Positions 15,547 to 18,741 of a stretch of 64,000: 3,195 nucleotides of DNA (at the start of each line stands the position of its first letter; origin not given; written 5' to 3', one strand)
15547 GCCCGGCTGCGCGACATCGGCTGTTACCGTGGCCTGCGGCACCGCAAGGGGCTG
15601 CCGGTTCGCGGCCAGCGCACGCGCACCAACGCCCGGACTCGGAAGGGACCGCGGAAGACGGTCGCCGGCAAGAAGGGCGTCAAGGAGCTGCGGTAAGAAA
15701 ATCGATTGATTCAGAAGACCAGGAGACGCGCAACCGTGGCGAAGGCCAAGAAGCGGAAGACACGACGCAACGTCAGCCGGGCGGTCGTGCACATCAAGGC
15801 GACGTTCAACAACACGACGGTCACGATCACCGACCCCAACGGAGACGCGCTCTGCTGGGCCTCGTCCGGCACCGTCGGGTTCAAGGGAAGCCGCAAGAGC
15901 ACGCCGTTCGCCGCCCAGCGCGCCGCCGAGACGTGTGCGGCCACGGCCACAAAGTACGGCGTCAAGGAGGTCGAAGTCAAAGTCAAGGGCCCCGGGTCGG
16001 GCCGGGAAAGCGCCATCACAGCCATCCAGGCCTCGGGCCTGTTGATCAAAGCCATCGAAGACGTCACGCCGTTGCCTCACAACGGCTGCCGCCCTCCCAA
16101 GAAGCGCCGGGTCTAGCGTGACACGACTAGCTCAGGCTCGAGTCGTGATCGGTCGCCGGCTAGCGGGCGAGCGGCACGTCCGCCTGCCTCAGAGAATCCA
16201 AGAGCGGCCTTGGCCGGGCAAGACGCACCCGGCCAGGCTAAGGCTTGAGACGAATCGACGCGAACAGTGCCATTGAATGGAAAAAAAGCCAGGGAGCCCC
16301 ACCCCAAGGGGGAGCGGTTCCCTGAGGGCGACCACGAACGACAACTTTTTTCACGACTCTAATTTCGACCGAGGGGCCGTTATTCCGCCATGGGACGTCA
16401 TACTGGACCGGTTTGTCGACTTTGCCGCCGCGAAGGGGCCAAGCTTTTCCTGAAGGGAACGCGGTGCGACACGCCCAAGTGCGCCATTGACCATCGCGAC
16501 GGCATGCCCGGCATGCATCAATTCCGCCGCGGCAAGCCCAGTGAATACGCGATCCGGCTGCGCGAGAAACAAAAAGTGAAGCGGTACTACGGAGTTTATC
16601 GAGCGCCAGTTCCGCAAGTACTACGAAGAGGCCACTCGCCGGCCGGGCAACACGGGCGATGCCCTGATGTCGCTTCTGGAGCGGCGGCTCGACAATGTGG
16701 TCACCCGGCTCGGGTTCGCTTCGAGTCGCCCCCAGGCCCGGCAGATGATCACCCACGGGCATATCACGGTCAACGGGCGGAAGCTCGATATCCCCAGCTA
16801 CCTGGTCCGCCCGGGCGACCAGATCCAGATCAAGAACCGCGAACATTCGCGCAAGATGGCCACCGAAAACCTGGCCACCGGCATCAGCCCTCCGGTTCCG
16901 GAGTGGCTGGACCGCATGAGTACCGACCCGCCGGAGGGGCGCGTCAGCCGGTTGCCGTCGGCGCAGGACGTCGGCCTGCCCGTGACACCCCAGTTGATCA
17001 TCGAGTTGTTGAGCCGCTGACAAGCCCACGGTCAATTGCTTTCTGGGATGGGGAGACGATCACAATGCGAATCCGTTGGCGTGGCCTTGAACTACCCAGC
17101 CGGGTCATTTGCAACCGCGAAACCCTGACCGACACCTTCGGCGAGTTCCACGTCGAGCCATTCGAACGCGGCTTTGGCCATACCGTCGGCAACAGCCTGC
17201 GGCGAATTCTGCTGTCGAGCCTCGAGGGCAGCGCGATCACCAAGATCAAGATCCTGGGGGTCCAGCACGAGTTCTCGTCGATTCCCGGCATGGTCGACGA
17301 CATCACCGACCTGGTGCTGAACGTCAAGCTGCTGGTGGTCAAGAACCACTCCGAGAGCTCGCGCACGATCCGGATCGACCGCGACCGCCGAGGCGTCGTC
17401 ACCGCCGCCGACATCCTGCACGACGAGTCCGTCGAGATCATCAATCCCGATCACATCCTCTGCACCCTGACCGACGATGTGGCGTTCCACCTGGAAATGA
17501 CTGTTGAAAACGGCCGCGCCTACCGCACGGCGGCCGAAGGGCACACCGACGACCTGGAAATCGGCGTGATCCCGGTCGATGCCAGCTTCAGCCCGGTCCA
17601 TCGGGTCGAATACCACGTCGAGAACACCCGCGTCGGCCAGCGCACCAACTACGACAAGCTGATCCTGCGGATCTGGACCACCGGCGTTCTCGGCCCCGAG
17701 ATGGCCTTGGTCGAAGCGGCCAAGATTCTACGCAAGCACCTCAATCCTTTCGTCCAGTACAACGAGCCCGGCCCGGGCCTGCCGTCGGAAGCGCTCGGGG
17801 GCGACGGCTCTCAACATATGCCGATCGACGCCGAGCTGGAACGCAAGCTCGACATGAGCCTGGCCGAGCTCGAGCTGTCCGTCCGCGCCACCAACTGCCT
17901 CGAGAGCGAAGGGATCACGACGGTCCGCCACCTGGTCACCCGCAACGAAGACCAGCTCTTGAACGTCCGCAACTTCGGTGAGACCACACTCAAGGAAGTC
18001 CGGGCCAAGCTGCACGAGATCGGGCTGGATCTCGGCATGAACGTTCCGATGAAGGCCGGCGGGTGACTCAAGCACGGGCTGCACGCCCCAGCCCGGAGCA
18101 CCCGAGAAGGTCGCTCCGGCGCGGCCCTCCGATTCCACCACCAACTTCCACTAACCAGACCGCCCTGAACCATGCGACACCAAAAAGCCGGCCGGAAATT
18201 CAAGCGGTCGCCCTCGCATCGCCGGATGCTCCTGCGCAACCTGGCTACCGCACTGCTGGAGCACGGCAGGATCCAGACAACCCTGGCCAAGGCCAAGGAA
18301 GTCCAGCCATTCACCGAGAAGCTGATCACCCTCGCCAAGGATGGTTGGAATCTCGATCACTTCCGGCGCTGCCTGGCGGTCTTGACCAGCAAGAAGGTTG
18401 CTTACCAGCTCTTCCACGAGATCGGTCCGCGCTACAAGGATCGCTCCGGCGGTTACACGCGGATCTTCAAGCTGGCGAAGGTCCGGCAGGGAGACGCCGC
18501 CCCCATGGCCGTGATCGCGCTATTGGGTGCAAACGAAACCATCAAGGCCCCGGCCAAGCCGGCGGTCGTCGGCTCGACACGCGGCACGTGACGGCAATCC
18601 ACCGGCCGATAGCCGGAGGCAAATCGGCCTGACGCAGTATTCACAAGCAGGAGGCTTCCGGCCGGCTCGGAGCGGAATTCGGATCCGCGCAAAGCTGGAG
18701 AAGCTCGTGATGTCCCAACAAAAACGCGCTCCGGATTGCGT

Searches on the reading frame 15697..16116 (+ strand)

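Call 22: search_protein_families(library=pfam, proteins=[window:15697-16116:+], max_evalue=0.001)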
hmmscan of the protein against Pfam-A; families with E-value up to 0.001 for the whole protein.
window:15697-16116:+ (139 aa): 1 family
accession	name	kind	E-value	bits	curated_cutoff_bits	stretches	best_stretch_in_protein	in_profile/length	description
PF00411.24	Ribosomal_S11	-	4.4e-48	162.7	25.1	1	30-138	2-110/110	Ribosomal protein S11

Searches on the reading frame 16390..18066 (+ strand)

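Call 20: search_protein_families(library=pfam, proteins=[window:16390-18066:+], max_evalue=0.0001)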
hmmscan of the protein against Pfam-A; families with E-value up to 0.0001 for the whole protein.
window:16390-18066:+ (558 aa): 4 families
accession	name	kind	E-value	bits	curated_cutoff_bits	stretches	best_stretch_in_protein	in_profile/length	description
PF01000.31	RNA_pol_A_bac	-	5.2e-29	101.3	33.9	1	286-401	1-119/119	RNA polymerase Rpb3/RpoA insert domain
PF01193.29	RNA_pol_L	-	1.1e-25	89.5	24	1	256-451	1-74/74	RNA polymerase Rpb3/Rpb11 dimerisation domain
PF03118.21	RNA_pol_A_CTD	-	5.1e-21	74.6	23.8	1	483-543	7-67/67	Bacterial RNA polymerase, alpha chain C terminal domain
PF00163.24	Ribosomal_S4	-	5.2e-19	69.2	23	1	3-72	1-70/95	Ribosomal protein S4/S9 N-terminal domain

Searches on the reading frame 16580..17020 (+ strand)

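Call 22: search_protein_families(library=pfam, proteins=[window:16580-17020:+], max_evalue=0.001)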
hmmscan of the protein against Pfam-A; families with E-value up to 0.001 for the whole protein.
window:16580-17020:+ (146 aa): 3 families
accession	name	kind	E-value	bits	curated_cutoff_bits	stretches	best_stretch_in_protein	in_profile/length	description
PF01479.30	S4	-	8.1e-23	80.4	22.8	1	35-82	1-48/48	S4 domain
PF22421.1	SYY_C-terminal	-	3.4e-06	27.3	27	1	37-83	21-67/83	Tyrosine--tRNA ligase SYY-like C-terminal domain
PF00163.24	Ribosomal_S4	-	2.1e-05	25.6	23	1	7-34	68-95/95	Ribosomal protein S4/S9 N-terminal domain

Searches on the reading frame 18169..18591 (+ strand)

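Call 22: search_protein_families(library=pfam, proteins=[window:18169-18591:+], max_evalue=0.001)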
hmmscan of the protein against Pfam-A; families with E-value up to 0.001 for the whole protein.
window:18169-18591:+ (140 aa): 1 family
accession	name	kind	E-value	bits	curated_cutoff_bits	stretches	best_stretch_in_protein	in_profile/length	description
PF01196.24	Ribosomal_L17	-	2.2e-34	118.7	27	1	21-118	1-96/97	Ribosomal protein L17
